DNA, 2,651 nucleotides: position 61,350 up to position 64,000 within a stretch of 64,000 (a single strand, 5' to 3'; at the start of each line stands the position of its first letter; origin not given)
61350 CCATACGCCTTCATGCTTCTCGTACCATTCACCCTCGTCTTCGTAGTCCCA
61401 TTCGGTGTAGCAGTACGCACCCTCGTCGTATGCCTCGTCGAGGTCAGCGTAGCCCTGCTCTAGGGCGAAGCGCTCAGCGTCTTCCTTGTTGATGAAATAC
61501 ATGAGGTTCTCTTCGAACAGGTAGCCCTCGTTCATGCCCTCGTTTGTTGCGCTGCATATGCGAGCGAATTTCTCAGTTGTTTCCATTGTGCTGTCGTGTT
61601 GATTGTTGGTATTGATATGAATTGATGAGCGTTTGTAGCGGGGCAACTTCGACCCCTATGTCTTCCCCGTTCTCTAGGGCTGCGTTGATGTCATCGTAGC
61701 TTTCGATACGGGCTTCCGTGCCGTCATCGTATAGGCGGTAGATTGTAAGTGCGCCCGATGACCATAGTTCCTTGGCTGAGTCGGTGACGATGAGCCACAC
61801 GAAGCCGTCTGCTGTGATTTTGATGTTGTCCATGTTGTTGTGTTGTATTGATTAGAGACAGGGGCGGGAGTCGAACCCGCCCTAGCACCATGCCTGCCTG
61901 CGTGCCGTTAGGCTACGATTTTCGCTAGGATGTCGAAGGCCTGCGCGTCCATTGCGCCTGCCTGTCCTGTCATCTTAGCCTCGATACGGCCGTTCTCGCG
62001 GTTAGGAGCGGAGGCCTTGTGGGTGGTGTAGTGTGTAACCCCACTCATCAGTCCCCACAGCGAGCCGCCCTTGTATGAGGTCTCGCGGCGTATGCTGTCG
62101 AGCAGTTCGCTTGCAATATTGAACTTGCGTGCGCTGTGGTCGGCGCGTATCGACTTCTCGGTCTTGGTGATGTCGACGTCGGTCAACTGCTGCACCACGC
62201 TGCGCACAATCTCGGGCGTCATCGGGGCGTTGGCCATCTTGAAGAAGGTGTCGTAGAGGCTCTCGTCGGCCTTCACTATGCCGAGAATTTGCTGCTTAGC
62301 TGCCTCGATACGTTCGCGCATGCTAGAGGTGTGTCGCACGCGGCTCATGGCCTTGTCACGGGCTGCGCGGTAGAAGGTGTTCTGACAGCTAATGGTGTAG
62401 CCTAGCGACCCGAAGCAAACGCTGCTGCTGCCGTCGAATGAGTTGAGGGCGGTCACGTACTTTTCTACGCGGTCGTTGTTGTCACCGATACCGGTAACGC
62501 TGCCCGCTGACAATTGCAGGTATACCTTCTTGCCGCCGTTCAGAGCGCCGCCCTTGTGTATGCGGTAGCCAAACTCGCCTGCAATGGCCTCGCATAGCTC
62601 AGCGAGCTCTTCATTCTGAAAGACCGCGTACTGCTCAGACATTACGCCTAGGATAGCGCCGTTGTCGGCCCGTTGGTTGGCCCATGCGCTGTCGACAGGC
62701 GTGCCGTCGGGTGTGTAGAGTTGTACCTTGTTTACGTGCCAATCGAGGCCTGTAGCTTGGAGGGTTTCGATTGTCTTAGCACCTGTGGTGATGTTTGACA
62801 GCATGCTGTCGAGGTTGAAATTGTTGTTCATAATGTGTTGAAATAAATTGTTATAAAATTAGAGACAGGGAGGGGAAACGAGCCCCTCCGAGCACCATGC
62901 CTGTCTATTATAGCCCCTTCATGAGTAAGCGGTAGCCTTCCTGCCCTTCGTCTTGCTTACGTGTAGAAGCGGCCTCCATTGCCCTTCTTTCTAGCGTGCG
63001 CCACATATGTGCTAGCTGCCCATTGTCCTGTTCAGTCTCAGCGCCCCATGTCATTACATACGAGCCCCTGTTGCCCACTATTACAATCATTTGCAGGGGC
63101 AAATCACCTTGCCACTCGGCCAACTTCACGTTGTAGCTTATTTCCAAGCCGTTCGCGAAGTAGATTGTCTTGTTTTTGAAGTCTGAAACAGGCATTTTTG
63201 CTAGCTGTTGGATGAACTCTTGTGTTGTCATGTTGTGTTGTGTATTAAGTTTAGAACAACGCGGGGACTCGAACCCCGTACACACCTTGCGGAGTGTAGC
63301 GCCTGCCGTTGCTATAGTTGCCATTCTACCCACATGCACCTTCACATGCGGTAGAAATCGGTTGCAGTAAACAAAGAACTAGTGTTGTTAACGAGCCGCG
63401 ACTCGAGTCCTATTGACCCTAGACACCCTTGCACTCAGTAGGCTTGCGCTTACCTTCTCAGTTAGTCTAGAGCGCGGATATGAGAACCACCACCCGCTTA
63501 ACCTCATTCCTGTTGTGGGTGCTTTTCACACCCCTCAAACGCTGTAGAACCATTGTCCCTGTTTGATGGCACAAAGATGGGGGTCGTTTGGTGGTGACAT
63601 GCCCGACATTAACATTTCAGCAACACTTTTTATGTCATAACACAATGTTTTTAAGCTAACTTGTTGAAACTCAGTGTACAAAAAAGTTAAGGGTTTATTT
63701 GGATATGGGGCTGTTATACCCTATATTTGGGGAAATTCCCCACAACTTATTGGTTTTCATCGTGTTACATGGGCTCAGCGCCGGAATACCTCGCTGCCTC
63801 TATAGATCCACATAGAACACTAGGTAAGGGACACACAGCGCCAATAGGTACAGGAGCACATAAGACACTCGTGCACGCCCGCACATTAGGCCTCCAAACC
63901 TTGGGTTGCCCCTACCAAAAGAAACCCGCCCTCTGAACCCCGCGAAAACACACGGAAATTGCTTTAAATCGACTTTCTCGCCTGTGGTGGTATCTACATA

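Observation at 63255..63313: Third tRNA-like element (three-way junction with T-arm and GNRA hairpin) upstream of the first early ORF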

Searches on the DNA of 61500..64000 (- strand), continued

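Call 64: search_with_rna_model(model_id=R1, sources=[L176, L015, L016, L017, L018, L019, L021, L022, L024, L025, L026, L027, L028, L031, L033, L035, L036, L040, L041, L042, L043, L046, L047, L170, L174, L175, L172, L168], max_evalue=0.1)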
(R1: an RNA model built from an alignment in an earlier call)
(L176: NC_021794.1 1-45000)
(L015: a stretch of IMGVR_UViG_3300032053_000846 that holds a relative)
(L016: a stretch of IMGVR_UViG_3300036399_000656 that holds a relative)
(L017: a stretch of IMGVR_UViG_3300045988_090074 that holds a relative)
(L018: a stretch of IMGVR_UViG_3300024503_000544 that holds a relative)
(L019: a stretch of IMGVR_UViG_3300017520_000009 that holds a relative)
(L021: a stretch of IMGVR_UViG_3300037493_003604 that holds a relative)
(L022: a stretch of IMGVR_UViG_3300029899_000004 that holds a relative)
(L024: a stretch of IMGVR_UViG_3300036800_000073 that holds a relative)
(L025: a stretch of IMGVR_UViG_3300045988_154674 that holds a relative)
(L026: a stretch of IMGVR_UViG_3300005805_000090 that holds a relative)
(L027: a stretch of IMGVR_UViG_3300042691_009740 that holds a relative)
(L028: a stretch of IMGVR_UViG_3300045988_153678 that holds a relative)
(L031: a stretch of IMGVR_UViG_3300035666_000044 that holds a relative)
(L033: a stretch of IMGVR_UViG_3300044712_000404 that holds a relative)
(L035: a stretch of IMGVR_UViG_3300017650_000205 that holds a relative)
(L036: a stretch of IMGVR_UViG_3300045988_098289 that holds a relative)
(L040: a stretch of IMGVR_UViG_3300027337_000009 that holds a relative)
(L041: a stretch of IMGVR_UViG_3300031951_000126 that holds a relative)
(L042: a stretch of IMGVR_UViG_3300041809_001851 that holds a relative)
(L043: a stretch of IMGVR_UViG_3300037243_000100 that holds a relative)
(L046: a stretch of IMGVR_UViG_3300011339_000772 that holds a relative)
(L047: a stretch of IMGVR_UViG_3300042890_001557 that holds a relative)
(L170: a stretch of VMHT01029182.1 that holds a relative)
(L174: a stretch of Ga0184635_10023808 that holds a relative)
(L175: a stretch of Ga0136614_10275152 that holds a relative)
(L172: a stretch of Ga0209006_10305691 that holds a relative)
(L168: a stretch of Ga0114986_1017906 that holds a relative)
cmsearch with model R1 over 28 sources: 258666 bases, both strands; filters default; matches with E-value up to 0.1: 33.
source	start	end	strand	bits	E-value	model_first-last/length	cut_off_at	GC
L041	11802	11849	-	74.2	2.3e-17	1-48/48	no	0.52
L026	618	665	-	73.4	3.7e-17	1-48/48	no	0.52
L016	700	747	-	73.2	4.2e-17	1-48/48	no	0.52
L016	1236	1283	-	72.3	7.8e-17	1-48/48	no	0.54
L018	7813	7860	+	72.3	7.8e-17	1-48/48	no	0.54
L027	5523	5570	-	72.3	7.8e-17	1-48/48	no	0.54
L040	455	502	+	71.4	1.4e-16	1-48/48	no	0.54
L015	12216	12263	-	70.4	2.5e-16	1-48/48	no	0.58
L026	82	129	-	70.1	3e-16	1-48/48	no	0.56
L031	10417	10464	-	69.2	5.4e-16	1-48/48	no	0.56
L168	1132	1181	+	67.7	1.4e-15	1-48/48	no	0.6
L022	5373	5420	-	63.3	2.3e-14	1-48/48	no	0.5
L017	6255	6301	-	41.9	1.7e-08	1-48/48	no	0.6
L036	6003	6049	+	41.9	1.7e-08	1-48/48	no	0.6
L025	1649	1695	-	40.9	3.4e-08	1-48/48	no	0.55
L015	8402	8450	-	40.2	5.1e-08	1-48/48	no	0.51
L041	8490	8538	-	40.1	5.5e-08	1-48/48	no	0.55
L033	1333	1367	-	38.9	1.2e-07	6-39/48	no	0.63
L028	9929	9975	-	37.9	2.3e-07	1-48/48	no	0.6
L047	2688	2734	-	37.3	3.2e-07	1-48/48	no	0.53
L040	1285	1330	+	32.4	7.4e-06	1-48/48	no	0.57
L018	8786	8831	+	32.1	8.7e-06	1-48/48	no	0.59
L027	5311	5356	-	31.8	1.1e-05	1-48/48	no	0.57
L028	4077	4124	-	31.7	1.1e-05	1-48/48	no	0.48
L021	13778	13817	+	28.4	9.2e-05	1-48/48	no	0.45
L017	5363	5409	-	24.5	0.001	1-48/48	no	0.53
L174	1404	1448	-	24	0.0015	1-48/48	no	0.6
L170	3536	3582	-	22.7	0.0033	1-48/48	no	0.62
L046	3772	3814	+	21.6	0.0067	1-48/48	no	0.53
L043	8599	8647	-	19.6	0.024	1-48/48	no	0.63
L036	6895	6941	+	19.3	0.028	1-48/48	no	0.55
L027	5917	5953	-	17.8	0.075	1-48/48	no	0.57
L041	12283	12360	-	17.3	0.1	1-48/48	no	0.6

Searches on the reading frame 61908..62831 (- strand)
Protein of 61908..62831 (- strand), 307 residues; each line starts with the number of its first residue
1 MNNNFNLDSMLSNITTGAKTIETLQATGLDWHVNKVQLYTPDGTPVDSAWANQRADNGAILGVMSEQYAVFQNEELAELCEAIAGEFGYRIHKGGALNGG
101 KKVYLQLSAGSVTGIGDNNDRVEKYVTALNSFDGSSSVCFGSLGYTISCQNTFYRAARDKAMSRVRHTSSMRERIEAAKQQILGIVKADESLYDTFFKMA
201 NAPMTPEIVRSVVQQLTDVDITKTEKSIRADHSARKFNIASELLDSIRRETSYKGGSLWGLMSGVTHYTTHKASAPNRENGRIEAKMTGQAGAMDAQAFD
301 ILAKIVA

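Call 11: search_protein_families(library=phrogs, proteins=[window:61908-62831:-], max_evalue=0.001)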
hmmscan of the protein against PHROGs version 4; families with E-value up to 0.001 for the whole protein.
window:61908-62831:- (307 aa): 1 family
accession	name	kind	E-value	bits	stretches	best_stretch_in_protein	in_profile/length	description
phrog_1221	-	unknown function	2.6e-43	149.5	1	19-304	49-346/355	-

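Call 17: find_related_loci(query=window:61908-62831:-, collection=viral_contigs, flank=4000)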
Query window:61908-62831:- (307 aa) in viral_contigs; peptide patterns used: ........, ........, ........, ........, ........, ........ (x = any residue, [..] = any of these).
17 stretches matched a pattern; 13 encode a relative of the query (tblastn E <= 1e-3); 11 distinct loci.
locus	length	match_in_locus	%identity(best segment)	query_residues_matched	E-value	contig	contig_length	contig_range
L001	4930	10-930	98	1-307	0e+0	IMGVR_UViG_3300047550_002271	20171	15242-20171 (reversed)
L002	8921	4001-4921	97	1-307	0e+0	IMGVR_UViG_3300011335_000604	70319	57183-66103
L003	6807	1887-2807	97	1-307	0e+0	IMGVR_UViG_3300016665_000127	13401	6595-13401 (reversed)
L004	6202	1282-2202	96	1-307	0e+0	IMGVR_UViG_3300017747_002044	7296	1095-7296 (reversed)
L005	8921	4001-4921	95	1-307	0e+0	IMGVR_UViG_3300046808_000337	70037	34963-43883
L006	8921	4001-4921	95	1-307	0e+0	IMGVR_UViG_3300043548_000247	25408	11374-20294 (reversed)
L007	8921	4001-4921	94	1-307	0e+0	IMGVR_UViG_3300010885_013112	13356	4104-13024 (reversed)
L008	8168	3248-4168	94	1-307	0e+0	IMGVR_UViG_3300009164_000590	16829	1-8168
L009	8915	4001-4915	86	1-306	0e+0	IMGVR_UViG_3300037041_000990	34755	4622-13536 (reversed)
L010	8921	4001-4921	97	1-307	0e+0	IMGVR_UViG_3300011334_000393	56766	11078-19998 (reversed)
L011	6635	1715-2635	93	1-307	0e+0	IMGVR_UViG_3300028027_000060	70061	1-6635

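Call 68: search_protein_families(library=pfam, proteins=[window:61908-62831:-], max_evalue=0.001)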
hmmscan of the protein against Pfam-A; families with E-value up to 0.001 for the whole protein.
window:61908-62831:- (307 aa): 1 family
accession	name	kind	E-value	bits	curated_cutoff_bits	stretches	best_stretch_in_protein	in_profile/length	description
PF06067.16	DUF932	-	4.7e-30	105.5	23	1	61-279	2-216/227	Domain of unknown function (DUF932)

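Call 75: find_related_loci(query=L005:3148-3354:+, collection=viral_contigs, flank=600)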
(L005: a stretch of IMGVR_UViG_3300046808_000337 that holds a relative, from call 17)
Query L005:3148-3354:+ (69 aa) in viral_contigs; peptide patterns used: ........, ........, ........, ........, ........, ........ (x = any residue, [..] = any of these).
75 stretches matched a pattern; 10 encode a relative of the query (tblastn E <= 1e-3); 10 distinct loci.
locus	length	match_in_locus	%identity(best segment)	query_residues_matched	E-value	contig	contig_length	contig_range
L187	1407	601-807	100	1-69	4e-45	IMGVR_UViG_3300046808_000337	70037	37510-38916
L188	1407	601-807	100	1-69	4e-45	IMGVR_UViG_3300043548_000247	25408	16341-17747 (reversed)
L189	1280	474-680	99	1-69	5e-45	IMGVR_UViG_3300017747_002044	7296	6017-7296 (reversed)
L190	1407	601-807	88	1-69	1e-41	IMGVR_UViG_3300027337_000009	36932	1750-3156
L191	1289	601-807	87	1-69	3e-41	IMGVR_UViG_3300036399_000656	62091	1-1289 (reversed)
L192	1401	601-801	88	1-67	5e-40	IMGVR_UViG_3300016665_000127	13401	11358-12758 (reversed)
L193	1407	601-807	74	1-69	2e-33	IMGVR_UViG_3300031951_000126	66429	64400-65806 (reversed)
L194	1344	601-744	58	3-50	2e-16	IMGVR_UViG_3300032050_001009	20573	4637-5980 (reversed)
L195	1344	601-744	58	3-50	2e-16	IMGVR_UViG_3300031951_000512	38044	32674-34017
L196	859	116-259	58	3-50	7e-16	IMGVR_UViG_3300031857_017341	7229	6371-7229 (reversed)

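Call 76: find_related_loci(query=L005:4994-5236:+, collection=viral_contigs, flank=600)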
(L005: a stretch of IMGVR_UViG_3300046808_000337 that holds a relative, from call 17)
Query L005:4994-5236:+ (81 aa) in viral_contigs; peptide patterns used: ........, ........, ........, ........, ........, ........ (x = any residue, [..] = any of these).
5 stretches matched a pattern; 4 encode a relative of the query (tblastn E <= 1e-3); 3 distinct loci.
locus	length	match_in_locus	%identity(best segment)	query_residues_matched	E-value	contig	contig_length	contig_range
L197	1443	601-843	100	1-81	1e-54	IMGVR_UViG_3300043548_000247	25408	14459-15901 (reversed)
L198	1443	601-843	93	1-81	2e-50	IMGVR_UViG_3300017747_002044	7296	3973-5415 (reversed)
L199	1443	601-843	100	1-81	1e-54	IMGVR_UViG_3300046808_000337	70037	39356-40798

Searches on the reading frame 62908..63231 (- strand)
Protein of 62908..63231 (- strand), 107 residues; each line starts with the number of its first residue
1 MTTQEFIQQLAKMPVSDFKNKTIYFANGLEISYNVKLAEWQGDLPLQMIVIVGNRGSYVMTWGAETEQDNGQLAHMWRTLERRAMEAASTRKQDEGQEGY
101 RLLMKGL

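Call 11: search_protein_families(library=phrogs, proteins=[window:62908-63231:-], max_evalue=0.001)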
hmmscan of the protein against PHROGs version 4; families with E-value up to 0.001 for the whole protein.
window:62908-63231:- (107 aa): 0 families

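Call 68: search_protein_families(library=pfam, proteins=[window:62908-63231:-], max_evalue=0.001)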
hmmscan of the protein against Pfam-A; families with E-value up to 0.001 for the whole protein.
window:62908-63231:- (107 aa): 0 families

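Call 73: find_encoding_contigs(protein=window:62908-63231:-, flank=3000, max_places=10)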
Protein window:62908-63231:- (107 aa): 22 contigs read that carry it; 10 places shown.
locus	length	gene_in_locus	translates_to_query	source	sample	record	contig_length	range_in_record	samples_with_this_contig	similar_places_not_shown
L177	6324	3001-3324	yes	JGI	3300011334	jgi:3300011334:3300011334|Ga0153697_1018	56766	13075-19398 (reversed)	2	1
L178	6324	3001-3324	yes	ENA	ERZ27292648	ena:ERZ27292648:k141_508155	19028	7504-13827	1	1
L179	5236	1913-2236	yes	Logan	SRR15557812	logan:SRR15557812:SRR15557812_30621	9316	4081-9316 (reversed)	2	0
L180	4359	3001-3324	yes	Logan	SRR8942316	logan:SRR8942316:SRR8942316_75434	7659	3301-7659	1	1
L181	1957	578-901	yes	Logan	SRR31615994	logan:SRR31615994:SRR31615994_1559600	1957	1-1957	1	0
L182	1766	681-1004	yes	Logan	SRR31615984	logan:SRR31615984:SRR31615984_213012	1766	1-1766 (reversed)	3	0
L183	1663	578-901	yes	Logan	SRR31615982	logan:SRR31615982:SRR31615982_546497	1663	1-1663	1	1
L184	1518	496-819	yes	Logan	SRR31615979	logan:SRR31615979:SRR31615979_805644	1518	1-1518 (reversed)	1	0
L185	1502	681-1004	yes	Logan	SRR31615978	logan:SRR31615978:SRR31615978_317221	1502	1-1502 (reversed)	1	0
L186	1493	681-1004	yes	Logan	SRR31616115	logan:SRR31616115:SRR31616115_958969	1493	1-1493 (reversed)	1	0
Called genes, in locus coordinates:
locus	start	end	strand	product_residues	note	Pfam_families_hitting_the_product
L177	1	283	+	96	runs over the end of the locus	-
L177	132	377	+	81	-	-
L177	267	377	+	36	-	-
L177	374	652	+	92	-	-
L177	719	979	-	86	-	PF19846:DUF6321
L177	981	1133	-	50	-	-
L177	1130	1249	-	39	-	-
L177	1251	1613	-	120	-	-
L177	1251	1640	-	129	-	-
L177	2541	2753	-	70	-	-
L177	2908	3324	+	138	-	-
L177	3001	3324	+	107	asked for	-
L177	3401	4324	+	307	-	PF06067:DUF932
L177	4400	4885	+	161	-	PF18406:DUF1281_C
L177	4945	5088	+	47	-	-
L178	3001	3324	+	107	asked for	-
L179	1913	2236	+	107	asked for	-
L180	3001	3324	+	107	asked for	-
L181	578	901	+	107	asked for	-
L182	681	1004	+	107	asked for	-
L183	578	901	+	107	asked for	-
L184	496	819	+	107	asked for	-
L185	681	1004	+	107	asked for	-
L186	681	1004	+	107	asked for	-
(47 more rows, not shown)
